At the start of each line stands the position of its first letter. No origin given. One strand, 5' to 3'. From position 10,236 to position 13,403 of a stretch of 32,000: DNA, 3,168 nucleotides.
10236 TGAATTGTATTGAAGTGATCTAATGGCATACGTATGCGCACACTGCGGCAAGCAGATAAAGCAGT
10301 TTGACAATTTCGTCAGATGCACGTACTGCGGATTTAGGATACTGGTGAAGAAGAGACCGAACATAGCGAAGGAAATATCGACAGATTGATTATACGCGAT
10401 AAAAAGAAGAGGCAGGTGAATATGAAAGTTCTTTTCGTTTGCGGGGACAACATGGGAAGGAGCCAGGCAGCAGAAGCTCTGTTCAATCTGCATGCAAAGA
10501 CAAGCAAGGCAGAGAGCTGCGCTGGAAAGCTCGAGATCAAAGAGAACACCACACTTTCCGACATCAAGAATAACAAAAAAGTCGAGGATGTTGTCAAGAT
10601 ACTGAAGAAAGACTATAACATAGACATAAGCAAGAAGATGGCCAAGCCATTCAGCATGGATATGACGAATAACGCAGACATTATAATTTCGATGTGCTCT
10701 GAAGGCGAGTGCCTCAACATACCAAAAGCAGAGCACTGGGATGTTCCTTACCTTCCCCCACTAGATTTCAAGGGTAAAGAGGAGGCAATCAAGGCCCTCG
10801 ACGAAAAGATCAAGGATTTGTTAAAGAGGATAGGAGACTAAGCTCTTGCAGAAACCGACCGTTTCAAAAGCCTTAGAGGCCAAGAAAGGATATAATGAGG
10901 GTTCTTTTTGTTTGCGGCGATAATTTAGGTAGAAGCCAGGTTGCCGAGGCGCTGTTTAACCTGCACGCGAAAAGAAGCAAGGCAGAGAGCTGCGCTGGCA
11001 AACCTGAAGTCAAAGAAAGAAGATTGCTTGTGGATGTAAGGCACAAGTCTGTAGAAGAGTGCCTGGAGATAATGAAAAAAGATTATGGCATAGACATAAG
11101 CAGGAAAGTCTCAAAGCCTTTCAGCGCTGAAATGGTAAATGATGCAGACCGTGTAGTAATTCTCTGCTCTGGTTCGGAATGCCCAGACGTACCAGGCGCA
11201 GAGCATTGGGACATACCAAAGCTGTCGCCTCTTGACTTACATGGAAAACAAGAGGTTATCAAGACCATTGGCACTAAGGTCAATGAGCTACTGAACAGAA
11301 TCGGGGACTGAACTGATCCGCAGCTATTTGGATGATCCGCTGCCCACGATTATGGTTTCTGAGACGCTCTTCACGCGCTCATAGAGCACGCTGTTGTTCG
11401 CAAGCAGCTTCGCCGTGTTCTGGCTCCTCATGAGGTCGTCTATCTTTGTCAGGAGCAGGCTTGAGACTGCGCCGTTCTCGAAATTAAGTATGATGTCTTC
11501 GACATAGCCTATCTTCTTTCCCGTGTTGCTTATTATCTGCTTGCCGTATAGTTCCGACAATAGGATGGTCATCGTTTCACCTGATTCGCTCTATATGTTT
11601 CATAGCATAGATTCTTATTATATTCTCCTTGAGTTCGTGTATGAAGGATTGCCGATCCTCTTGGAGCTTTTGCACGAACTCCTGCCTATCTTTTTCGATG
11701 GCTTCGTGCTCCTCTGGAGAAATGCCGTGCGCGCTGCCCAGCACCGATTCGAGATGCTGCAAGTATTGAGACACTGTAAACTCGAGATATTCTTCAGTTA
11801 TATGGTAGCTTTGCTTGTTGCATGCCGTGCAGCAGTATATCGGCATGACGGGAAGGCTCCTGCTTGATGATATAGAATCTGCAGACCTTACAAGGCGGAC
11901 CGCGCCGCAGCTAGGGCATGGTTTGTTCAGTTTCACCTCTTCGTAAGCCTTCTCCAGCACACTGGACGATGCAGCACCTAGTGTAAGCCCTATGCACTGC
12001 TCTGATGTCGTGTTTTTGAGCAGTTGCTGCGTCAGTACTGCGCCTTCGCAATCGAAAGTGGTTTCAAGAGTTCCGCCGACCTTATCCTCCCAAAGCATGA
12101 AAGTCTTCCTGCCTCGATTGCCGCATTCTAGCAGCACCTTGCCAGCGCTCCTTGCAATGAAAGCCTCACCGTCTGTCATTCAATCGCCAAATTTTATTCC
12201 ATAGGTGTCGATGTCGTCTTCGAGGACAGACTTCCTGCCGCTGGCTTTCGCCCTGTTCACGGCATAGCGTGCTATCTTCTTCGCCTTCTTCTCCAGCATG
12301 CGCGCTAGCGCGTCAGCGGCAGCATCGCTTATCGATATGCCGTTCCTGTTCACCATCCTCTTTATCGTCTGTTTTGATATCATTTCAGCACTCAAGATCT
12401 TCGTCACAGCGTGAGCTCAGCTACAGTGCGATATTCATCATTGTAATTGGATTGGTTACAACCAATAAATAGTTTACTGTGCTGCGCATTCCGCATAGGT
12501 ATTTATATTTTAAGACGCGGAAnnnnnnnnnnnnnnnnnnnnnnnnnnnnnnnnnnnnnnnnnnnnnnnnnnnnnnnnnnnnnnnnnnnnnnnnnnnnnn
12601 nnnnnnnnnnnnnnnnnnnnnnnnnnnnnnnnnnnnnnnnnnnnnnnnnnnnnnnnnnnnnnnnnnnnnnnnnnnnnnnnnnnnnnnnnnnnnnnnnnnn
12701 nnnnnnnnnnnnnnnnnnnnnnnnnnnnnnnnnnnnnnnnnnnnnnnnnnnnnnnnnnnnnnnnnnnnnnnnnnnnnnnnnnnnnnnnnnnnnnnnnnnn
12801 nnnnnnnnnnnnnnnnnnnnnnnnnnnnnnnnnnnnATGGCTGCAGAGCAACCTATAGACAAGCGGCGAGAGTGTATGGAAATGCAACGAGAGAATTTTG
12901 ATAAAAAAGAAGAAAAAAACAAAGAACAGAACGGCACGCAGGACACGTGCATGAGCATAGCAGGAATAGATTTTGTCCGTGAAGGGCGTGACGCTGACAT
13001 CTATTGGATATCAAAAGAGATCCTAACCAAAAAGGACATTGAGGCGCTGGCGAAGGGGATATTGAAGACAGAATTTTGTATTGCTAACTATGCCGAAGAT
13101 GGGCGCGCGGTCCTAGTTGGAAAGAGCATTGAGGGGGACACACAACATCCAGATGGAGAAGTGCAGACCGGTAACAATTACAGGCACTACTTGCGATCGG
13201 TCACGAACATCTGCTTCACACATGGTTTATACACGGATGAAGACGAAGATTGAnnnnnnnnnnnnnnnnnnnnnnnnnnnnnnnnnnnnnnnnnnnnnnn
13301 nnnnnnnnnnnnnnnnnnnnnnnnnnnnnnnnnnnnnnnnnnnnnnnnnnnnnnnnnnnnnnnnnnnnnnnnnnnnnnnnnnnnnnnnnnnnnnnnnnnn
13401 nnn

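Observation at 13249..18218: A diverged 43-nt hisS fragment and the resident hisS bracket a 4.9-kb ORFan block (candidate integration/recombination scar)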

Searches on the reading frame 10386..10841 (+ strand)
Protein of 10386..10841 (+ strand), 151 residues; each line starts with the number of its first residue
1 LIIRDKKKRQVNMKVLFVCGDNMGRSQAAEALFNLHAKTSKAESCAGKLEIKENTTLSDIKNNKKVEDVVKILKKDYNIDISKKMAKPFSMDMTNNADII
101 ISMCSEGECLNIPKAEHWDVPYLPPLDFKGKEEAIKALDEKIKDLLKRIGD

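Call 76: search_protein_families(library=pfam, proteins=[window:10386-10841:+], max_evalue=0.001)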
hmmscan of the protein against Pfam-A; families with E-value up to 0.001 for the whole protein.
window:10386-10841:+ (151 aa): 1 family
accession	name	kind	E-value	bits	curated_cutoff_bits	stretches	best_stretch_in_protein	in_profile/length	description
PF01451.26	LMWPc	-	3.7e-12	47.1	23.2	1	15-107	1-88/144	Low molecular weight phosphotyrosine protein phosphatase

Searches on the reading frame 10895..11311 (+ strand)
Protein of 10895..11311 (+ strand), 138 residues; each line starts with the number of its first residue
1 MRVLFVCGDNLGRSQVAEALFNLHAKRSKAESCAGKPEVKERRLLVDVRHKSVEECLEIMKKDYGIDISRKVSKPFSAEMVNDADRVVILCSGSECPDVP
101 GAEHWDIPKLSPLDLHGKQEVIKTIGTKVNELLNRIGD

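Call 76: search_protein_families(library=pfam, proteins=[window:10895-11311:+], max_evalue=0.001)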
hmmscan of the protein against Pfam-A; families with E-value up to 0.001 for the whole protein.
window:10895-11311:+ (138 aa): 1 family
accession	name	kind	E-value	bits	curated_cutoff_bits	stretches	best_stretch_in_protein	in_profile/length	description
PF01451.26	LMWPc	-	6.1e-11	43.1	23.2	1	3-94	1-88/144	Low molecular weight phosphotyrosine protein phosphatase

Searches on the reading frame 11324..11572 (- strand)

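Call 76: search_protein_families(library=pfam, proteins=[window:11324-11572:-], max_evalue=0.001)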
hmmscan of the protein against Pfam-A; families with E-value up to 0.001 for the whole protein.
window:11324-11572:- (82 aa): 1 family
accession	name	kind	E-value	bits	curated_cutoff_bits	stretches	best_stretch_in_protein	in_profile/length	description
PF05239.21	PRC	-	4.1e-09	36.7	21.2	1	3-44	4-45/78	PRC-barrel domain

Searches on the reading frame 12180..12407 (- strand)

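Call 76: search_protein_families(library=pfam, proteins=[window:12180-12407:-], max_evalue=0.001)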
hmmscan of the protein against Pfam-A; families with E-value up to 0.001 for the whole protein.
window:12180-12407:- (75 aa): 2 families
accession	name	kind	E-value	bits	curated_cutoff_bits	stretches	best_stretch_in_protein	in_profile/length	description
PF00808.29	CBFD_NFYB_HMF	-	3.1e-06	27.8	21.4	1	13-67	6-62/65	Histone-like transcription factor (CBF/NF-Y) and archaeal histone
PF02969.23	TAF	-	6.4e-06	26.7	21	1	9-68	3-63/66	TATA box binding protein associated factor (TAF)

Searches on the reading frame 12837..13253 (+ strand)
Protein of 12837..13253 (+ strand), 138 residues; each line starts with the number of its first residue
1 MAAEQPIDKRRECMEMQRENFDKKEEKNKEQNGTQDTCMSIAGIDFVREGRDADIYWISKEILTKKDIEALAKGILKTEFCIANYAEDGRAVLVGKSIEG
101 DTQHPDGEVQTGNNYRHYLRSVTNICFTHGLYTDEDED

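Call 7: search_protein_families(library=pfam, proteins=[window:12837-13253:+], max_evalue=0.01)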
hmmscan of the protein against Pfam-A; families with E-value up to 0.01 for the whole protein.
window:12837-13253:+ (138 aa): 0 families

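Call 16: search_protein_families(library=phrogs, proteins=[window:12837-13253:+], max_evalue=0.01)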
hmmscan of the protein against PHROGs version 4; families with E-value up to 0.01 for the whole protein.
window:12837-13253:+ (138 aa): 0 families

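Call 17: search_protein_families(library=padloc, proteins=[window:12837-13253:+], max_evalue=0.01)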
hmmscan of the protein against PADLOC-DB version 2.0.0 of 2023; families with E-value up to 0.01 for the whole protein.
window:12837-13253:+ (138 aa): 0 families

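Call 18: search_protein_families(library=ncbifam, proteins=[window:12837-13253:+], max_evalue=0.01)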
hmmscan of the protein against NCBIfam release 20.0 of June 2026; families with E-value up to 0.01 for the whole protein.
window:12837-13253:+ (138 aa): 0 families

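Call 29: find_homologous_proteins(query=window:12837-13253:+)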
Query window:12837-13253:+ (138 aa): 1 proteins with E <= 0.001 among 11 candidates.
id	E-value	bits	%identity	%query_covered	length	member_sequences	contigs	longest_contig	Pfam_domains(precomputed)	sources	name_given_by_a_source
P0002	1.6e-60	221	100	72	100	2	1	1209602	-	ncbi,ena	-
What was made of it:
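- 12951..13253 (+): ORFan gene, called as 100 aa in the databases (longest ORF runs from 12837). It belongs to the inserted block. Its TGA stop (13251-13253) lies inside the hisS fragment. Only a self hit among 5.8e9 proteins (call 29).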
